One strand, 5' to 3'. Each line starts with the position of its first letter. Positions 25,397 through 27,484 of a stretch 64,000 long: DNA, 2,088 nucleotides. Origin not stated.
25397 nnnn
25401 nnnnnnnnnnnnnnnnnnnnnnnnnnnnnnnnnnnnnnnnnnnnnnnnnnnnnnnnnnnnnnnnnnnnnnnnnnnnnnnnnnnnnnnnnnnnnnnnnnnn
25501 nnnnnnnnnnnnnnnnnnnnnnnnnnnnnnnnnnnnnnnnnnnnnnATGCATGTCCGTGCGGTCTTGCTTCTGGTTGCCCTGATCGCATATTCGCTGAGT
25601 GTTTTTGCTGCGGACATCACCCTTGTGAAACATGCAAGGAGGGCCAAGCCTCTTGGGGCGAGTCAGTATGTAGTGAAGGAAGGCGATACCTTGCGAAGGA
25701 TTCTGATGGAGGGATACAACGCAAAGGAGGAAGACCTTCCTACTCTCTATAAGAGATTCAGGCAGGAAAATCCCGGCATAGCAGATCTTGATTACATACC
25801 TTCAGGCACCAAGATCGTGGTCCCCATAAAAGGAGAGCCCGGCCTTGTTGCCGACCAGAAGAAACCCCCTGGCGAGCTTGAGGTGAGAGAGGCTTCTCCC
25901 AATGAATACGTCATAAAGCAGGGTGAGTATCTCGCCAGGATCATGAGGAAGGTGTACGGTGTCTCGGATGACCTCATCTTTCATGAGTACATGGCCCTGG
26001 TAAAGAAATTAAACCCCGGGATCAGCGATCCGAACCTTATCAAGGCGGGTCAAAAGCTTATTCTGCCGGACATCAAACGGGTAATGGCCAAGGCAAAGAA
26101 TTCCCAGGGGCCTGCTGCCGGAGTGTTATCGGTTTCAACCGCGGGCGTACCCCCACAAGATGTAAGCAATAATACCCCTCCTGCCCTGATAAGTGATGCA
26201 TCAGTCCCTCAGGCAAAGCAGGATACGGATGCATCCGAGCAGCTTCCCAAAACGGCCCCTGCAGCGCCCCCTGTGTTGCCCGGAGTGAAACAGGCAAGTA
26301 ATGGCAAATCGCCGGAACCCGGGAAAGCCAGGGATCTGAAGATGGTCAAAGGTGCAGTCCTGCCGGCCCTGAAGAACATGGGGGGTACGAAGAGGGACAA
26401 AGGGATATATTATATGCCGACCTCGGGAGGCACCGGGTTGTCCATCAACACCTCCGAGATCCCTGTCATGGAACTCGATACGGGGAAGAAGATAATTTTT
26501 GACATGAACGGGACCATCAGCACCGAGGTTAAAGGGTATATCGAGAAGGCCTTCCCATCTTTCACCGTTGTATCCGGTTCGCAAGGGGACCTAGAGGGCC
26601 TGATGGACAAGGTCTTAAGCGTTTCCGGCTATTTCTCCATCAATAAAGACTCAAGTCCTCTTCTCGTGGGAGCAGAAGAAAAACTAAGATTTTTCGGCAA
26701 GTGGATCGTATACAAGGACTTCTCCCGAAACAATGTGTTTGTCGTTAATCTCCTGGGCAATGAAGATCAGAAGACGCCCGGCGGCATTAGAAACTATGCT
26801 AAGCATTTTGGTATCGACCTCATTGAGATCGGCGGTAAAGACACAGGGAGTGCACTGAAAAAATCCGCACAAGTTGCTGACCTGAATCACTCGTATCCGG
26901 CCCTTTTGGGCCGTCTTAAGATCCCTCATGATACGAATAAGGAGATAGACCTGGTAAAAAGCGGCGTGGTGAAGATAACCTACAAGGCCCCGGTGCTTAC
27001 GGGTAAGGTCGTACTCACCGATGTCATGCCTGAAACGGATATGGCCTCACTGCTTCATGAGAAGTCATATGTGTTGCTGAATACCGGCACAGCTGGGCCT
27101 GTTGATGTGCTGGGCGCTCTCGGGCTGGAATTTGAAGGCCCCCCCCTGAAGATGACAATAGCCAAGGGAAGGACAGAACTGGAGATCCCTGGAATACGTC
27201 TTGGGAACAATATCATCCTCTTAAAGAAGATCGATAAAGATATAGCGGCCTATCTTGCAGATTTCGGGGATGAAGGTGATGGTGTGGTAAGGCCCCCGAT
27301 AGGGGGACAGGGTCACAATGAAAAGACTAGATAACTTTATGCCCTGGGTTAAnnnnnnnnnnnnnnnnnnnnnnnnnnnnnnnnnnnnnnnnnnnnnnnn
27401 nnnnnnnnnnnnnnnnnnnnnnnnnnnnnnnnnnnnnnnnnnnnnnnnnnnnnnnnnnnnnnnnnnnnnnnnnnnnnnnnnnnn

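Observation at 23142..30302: Cell-wall module: the PBP1A-like gene is co-operonic (ATGA overlap) with a secreted LysM protein with a novel C-terminal domain, next to a 7-bladed beta-propeller protein and MltD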

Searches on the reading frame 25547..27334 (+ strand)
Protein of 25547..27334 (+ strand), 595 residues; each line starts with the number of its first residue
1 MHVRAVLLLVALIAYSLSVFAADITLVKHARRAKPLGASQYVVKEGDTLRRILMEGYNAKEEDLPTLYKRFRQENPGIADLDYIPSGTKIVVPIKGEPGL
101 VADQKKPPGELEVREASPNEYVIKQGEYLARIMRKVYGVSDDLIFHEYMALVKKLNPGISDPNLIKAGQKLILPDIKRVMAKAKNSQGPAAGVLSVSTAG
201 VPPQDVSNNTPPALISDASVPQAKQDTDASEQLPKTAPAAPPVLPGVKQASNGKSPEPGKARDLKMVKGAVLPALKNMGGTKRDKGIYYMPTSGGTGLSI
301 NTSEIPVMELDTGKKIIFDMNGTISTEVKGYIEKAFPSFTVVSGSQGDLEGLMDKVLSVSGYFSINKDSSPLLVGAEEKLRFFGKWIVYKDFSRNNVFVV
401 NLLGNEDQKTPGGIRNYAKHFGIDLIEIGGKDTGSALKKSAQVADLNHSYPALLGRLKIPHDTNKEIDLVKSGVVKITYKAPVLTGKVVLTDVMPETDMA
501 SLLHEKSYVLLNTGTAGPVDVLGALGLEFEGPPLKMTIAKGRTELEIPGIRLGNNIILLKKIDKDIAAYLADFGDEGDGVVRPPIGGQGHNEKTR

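Call 6: search_protein_families(library=pfam, proteins=[window:25547-27334:+], max_evalue=0.01)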
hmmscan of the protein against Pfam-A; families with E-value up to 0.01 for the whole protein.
window:25547-27334:+ (595 aa): 2 families
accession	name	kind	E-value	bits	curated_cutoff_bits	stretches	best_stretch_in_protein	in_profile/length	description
PF01476.26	LysM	-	2.1e-10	40.8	20.9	1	121-174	1-43/43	LysM domain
PF05489.18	Phage_tail_X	-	1.5e-06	28.2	22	0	125-178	7-56/60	Phage Tail Protein X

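Call 7: find_homologous_proteins(query=window:25547-27334:+)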
Query window:25547-27334:+ (595 aa): 94 proteins with E <= 0.001 among 8000 candidates.
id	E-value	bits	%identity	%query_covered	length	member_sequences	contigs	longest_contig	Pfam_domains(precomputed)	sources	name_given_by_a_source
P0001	0.0e+0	1108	89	96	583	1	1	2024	PF01476.27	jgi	jgi:nucleoid-associated protein YgaU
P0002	0.0e+0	1078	87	96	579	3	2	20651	PF01476.27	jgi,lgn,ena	jgi:hypothetical protein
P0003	0.0e+0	1073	86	96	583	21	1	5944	PF01476.27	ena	-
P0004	0.0e+0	1059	86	95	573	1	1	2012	PF01476.27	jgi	jgi:hypothetical protein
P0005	0.0e+0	1054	84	96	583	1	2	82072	PF01476.27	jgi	jgi:hypothetical protein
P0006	0.0e+0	1050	84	96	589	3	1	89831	PF01476.27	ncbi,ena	-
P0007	0.0e+0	1039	84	96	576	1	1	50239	PF01476.27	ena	-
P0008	0.0e+0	1030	84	96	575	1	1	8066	PF01476.27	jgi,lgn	jgi:hypothetical protein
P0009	5.9e-292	988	81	96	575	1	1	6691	PF01476.27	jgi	jgi:hypothetical protein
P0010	5.2e-280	948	79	96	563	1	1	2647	PF01476.27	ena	-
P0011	2.7e-265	900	86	81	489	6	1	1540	-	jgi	jgi:nucleoid-associated protein YgaU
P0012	1.3e-246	838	67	96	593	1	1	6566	PF01476.27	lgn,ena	-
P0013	1.8e-238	811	65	96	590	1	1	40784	PF01476.27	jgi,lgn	-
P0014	1.6e-233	795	64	96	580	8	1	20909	PF01476.27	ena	-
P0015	6.8e-232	789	64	96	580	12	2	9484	PF01476.27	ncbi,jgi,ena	ncbi:MAG: LysM peptidoglycan-binding domain-containing protein [Desulfomonilia bacterium]|jgi:hypoth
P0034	1.2e-171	590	49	97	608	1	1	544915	PF01476.27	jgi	jgi:hypothetical protein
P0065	1.8e-137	478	53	52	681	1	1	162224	PF01476.27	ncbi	-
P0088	3.9e-122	427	39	96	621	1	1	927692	PF01476.27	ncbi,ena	-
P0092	4.4e-113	397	38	95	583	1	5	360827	PF01476.27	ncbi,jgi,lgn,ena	-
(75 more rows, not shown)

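Call 8: search_protein_families(library=ncbifam, proteins=[window:25547-27334:+], max_evalue=0.01)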
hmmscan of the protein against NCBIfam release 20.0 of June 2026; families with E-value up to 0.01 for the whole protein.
window:25547-27334:+ (595 aa): 3 families
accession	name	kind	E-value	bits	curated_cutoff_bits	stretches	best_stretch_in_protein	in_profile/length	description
NF008399.0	PRK11198.1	equivalog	2.8e-06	27.8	134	1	115-175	92-147/149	peptidoglycan-binding protein LysM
NF010723.1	PRK14125.1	equivalog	2.5e-05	24.1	60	0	116-174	30-85/87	cell division suppressor protein YneA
TIGR02899.1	spore_safA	subfamily_domain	0.00012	22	67.85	0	152-174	21-43/44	SafA/ExsA family spore coat assembly protein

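Call 10: find_encoding_contigs(protein=P0088, flank=8000, max_places=2)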
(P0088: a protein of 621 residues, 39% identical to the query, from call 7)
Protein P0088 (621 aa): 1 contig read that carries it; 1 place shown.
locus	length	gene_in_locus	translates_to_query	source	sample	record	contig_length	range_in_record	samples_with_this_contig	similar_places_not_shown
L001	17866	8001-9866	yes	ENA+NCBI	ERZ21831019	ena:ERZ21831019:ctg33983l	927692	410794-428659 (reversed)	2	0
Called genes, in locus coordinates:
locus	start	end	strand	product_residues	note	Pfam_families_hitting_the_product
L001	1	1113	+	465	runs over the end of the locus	PF02629:CoA_binding, PF13380:CoA_binding_2, PF13607:Succ_CoA_lig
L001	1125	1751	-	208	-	PF02607:B12-binding_2, PF02310:B12-binding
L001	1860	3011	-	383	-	PF01208:URO-D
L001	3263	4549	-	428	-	PF13360:PQQ_2, PF13570:Beta-prop_ACSF4, PF01011:PQQ (faint), PF25292:Beta-prop_CGLA (faint), PF13570:Beta-prop_ACSF4, PF13360:PQQ_2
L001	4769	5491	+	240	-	PF01209:Ubie_methyltran, PF02353:CMAS (weak), PF13489:Methyltransf_23, PF13847:Methyltransf_31, PF08241:Methyltransf_11, PF08242:Methyltransf_12, PF13649:Methyltransf_25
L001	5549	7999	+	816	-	PF00912:Transgly, PF00905:Transpeptidase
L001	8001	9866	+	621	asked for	PF01476:LysM (faint)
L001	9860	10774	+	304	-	PF00480:ROK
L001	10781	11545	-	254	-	PF00378:ECH_1, PF16113:ECH_2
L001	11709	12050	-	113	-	PF00076:RRM_1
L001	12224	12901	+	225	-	PF13549:ATP-grasp_5, PF08442:ATP-grasp_2 (weak)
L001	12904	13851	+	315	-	PF01207:Dus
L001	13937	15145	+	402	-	PF01676:Metalloenzyme, PF10143:PhosphMutase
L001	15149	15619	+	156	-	PF00149:Metallophos (weak), PF12850:Metallophos_2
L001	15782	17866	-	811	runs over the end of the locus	PF00521:DNA_topoisoIV, PF03989:DNA_gyraseA_C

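Call 11: find_encoding_contigs(protein=P0034, flank=8000, max_places=2)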
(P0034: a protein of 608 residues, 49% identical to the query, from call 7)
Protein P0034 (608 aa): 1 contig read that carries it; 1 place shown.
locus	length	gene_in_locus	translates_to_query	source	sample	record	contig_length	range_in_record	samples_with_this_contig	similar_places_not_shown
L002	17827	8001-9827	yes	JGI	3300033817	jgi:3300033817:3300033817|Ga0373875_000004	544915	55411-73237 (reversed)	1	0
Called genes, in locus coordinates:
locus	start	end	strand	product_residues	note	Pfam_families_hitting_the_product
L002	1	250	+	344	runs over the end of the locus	PF00005:ABC_tran, PF08352:oligo_HPY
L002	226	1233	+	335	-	PF00005:ABC_tran, PF08352:oligo_HPY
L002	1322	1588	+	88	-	PF01649:Ribosomal_S20p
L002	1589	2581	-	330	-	PF06144:DNA_pol3_delta, PF21694:DNA_pol3_delta_C (weak)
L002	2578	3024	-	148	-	PF04390:LptE (weak)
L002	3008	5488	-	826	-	PF00133:tRNA-synt_1, PF01406:tRNA-synt_1e (faint), PF01921:tRNA-synt_1f (faint), PF09334:tRNA-synt_1g, PF13603:tRNA-synt_1_2, PF00133:tRNA-synt_1, PF09334:tRNA-synt_1g, PF08264:Anticodon_1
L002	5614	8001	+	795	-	PF00912:Transgly, PF00905:Transpeptidase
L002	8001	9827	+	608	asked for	PF01476:LysM (faint)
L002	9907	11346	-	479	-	PF13205:Big_5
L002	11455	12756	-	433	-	PF13205:Big_5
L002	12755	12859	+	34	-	-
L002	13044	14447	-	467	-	PF01464:SLT, PF01476:LysM, PF23446:LysM1_NFP_LYK (faint), PF23473:LysM3_LYK4_5 (faint), PF01476:LysM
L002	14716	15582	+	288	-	PF04542:Sigma70_r2, PF04545:Sigma70_r4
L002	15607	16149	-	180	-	PF02527:GidB, PF05175:MTS (weak), PF13649:Methyltransf_25 (faint), PF13847:Methyltransf_31 (weak)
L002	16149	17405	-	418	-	PF10396:TrmE_N, PF12631:MnmE_helical, PF01926:MMR_HSR1, PF02421:FeoB_N (weak)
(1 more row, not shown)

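Call 18: find_encoding_contigs(protein=P0092, flank=8000, max_places=2)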
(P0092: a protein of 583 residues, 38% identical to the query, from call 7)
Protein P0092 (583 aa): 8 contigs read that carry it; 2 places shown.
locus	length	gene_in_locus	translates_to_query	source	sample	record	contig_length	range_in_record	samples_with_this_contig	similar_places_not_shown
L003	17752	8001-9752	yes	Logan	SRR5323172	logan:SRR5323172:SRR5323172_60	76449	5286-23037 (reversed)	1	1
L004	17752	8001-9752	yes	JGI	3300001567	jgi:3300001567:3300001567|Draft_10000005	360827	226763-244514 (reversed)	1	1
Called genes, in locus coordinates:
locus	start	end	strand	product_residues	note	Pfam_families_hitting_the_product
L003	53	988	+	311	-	PF08902:DUF1848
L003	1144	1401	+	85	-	PF01649:Ribosomal_S20p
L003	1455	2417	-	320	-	PF06144:DNA_pol3_delta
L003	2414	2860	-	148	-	PF04390:LptE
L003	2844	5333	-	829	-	PF00133:tRNA-synt_1, PF01921:tRNA-synt_1f (faint), PF01406:tRNA-synt_1e (faint), PF09334:tRNA-synt_1g, PF13603:tRNA-synt_1_2, PF00133:tRNA-synt_1, PF09334:tRNA-synt_1g, PF08264:Anticodon_1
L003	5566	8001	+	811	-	PF00912:Transgly, PF00905:Transpeptidase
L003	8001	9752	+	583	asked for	PF01476:LysM (faint)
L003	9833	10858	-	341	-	PF04392:ABC_sub_bind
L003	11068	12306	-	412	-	PF06050:HGD-D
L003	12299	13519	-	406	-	PF00501:AMP-binding, PF13193:AMP-binding_C (weak)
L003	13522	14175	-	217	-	PF00501:AMP-binding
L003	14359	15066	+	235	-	PF24860:FdhE_C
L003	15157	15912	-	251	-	PF00902:TatC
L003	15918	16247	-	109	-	PF02416:TatA_B_E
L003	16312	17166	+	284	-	PF03331:LpxC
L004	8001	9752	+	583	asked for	PF01476:LysM (faint)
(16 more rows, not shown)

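Call 19: find_encoding_contigs(protein=P0065, flank=8000, max_places=2)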
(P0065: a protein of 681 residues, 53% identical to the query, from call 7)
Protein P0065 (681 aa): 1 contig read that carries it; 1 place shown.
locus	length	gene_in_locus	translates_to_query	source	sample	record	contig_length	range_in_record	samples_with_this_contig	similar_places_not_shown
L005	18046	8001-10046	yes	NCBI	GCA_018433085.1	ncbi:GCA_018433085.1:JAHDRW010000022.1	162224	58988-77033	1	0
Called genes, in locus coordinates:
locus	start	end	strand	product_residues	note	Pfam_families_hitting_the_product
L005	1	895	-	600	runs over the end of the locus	PF02028:BCCT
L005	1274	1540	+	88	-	PF01649:Ribosomal_S20p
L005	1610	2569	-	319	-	PF06144:DNA_pol3_delta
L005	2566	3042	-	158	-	PF04390:LptE (weak)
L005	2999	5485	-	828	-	PF00133:tRNA-synt_1, PF01921:tRNA-synt_1f (faint), PF01406:tRNA-synt_1e (faint), PF09334:tRNA-synt_1g, PF13603:tRNA-synt_1_2, PF00133:tRNA-synt_1, PF09334:tRNA-synt_1g, PF08264:Anticodon_1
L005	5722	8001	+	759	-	PF00912:Transgly, PF00905:Transpeptidase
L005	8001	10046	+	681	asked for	PF01476:LysM (weak)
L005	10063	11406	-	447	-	PF13205:Big_5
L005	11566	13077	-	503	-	PF01464:SLT, PF01476:LysM, PF23446:LysM1_NFP_LYK (faint), PF23473:LysM3_LYK4_5 (faint), PF01476:LysM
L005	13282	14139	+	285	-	PF04542:Sigma70_r2, PF04539:Sigma70_r3 (faint), PF04545:Sigma70_r4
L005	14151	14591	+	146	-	PF17886:ArsA_HSP20 (faint), PF00011:HSP20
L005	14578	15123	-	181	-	PF02527:GidB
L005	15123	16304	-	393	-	PF10396:TrmE_N, PF12631:MnmE_helical, PF01926:MMR_HSR1, PF02421:FeoB_N (weak)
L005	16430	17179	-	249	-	PF14804:Jag_N, PF13083:KH_KhpA-B, PF01424:R3H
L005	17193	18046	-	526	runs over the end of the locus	PF14849:YidC_periplas, PF02096:60KD_IMP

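Call 51: search_protein_families(library=pfam, proteins=[L001:5549-7999:+], max_evalue=0.01)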
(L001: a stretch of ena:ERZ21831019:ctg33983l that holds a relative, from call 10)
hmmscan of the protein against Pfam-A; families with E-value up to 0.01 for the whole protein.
L001:5549-7999:+ (816 aa): 3 families
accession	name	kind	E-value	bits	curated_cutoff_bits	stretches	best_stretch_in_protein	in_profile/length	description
PF00912.28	Transgly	-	5.3e-58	195.8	27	1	71-229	19-177/178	Transglycosylase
PF00905.27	Transpeptidase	-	2.7e-26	92.9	22.1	2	419-592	3-192/299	Penicillin binding protein transpeptidase domain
PF17092.11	PCB_OB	-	0.00031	21.9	27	1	317-413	1-109/111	Penicillin-binding protein OB-like domain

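Call 83: search_protein_families(library=ncbifam, proteins=[L001:5549-7999:+], max_evalue=1e-20)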
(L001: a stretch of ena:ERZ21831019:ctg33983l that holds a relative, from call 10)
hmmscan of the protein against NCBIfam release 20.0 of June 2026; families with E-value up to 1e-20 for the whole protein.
L001:5549-7999:+ (816 aa): 13 families
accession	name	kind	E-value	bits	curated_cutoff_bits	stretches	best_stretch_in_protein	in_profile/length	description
TIGR02074.1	PBP_1a_fam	subfamily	1.3e-170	568.7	508.75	1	72-753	8-533/535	PBP1A family penicillin-binding protein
NF008643.0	PRK11636.1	equivalog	2.1e-144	482.8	1263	1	10-801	7-831/850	peptidoglycan glycosyltransferase/peptidoglycan DD-transpeptidase MrcA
NF051885.1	tranpepglycosPbpC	equivalog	6.6e-140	467.7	900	3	9-305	15-312/632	multimodular transpeptidase-transglycosylase PbpC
TIGR02071.1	PBP_1b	equivalog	3.4e-99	333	717.75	2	69-314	150-399/729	penicillin-binding protein 1B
TIGR02073.1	PBP_1c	equivalog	3.8e-89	300.2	494.2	2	71-305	38-262/728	penicillin-binding protein 1C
NF038276.1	strep_PBP2A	exception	1.3e-77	261.7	1100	2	12-293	43-326/716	penicillin-binding protein PBP2A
NF038272.1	strep_PBP1A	exception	7.2e-77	259.2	1075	1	2-297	6-306/658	penicillin-binding protein PBP1A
NF007061.0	PRK09506.1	equivalog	1.5e-72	244.7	1120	2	71-313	216-462/825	bifunctional glycosyl transferase/transpeptidase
NF011423.0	PRK14850.1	equivalog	5.4e-66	223.5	1275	1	69-313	160-408/764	penicillin-binding protein 1b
NF038274.1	strep_PBP1B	exception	2.1e-57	195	1225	1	45-227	60-248/745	penicillin-binding protein PBP1B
NF008414.0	PRK11240.1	equivalog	6.3e-53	179.9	1121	1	73-253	71-250/774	peptidoglycan glycosyltransferase PbpC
TIGR02070.1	mono_pep_trsgly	equivalog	1.8e-34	119.2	182.65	1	73-231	62-220/224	monofunctional biosynthetic peptidoglycan transglycosylase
NF010008.0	PRK13481.1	equivalog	1e-30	107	270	1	72-245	86-265/269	glycosyltransferase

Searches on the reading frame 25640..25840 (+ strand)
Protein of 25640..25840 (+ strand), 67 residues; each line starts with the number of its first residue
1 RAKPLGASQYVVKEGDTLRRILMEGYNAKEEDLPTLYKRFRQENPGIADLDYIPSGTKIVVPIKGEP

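Call 87: search_protein_families(library=pfam, proteins=[window:25640-25840:+], max_evalue=10)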
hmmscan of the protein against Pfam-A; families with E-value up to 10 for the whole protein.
window:25640-25840:+ (67 aa): 2 families
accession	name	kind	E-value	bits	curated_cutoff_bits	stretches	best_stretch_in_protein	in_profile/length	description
PF01476.26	LysM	-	4.4e-05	23.8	20.9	1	10-62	1-43/43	LysM domain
PF05489.18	Phage_tail_X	-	0.0035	17.4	22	1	43-62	32-52/60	Phage Tail Protein X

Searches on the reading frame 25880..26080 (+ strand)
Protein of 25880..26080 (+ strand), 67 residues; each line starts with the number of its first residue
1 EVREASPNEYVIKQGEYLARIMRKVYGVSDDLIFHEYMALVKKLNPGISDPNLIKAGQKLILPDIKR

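Call 87: search_protein_families(library=pfam, proteins=[window:25880-26080:+], max_evalue=10)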
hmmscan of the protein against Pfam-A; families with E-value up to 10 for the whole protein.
window:25880-26080:+ (67 aa): 3 families
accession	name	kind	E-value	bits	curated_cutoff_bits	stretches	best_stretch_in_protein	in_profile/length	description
PF01476.26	LysM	-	3.8e-07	30.4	20.9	1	10-63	1-43/43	LysM domain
PF05489.18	Phage_tail_X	-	0.00083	19.4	22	1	14-66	7-55/60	Phage Tail Protein X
PF23457.1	LysM2_NFP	-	0.19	12.3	36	1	40-63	32-54/56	NFP LysM2 domain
